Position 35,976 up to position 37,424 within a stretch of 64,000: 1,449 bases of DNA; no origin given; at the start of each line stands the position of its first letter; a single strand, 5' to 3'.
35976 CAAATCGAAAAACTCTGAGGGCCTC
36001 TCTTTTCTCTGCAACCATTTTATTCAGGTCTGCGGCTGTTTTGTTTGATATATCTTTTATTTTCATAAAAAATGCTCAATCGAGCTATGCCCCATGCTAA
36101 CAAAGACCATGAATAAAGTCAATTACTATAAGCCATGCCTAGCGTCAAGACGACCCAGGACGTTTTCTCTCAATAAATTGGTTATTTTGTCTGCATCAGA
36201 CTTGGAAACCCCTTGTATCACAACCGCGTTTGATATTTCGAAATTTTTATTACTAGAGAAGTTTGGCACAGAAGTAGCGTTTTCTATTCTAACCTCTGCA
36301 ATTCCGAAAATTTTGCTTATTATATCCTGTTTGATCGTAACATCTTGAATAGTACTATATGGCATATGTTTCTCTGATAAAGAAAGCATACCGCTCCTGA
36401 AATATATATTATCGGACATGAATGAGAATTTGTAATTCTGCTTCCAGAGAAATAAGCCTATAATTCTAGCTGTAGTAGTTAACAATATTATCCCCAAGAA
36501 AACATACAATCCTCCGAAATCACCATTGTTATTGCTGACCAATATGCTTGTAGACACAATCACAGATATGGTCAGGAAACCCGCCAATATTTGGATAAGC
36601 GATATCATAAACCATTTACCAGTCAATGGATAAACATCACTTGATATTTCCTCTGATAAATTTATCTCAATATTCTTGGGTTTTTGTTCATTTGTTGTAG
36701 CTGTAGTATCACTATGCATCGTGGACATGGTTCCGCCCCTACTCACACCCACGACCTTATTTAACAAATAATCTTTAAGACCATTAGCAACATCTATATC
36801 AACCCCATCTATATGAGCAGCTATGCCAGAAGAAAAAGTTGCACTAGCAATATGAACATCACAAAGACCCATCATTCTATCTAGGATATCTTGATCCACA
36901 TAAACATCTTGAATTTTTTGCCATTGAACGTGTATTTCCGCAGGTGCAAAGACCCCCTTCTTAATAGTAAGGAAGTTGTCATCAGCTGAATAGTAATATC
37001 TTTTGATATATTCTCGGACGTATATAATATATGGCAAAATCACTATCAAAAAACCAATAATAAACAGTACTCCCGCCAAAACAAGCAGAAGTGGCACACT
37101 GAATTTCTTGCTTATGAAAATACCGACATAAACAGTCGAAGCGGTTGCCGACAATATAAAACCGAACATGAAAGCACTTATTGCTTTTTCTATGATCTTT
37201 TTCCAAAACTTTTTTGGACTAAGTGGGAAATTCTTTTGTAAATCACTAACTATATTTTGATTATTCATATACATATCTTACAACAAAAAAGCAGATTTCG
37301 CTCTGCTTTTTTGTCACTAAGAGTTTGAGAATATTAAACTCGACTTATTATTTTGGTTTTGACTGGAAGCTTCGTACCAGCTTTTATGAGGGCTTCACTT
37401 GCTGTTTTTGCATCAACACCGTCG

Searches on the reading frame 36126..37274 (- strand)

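Call 48: search_protein_families(library=pfam, proteins=[window:36126-37274:-], max_evalue=0.01)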
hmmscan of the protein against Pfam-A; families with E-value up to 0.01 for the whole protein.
window:36126-37274:- (382 aa): 4 families
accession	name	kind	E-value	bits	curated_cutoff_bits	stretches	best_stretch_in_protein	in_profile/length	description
PF03703.20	bPH_2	-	1.7e-24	86.3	22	2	280-367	3-77/78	Bacterial PH domain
PF24649.1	DUF7642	-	6.3e-09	36.2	27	1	300-338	33-71/100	Domain of unknown function (DUF7642)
PF14470.12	bPH_3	-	0.00047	21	23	0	290-369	33-94/95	Bacterial PH domain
PF13903.11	Claudin_2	-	0.0046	17.2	29.1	0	27-92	87-152/192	PMP-22/EMP/MP20/Claudin tight junction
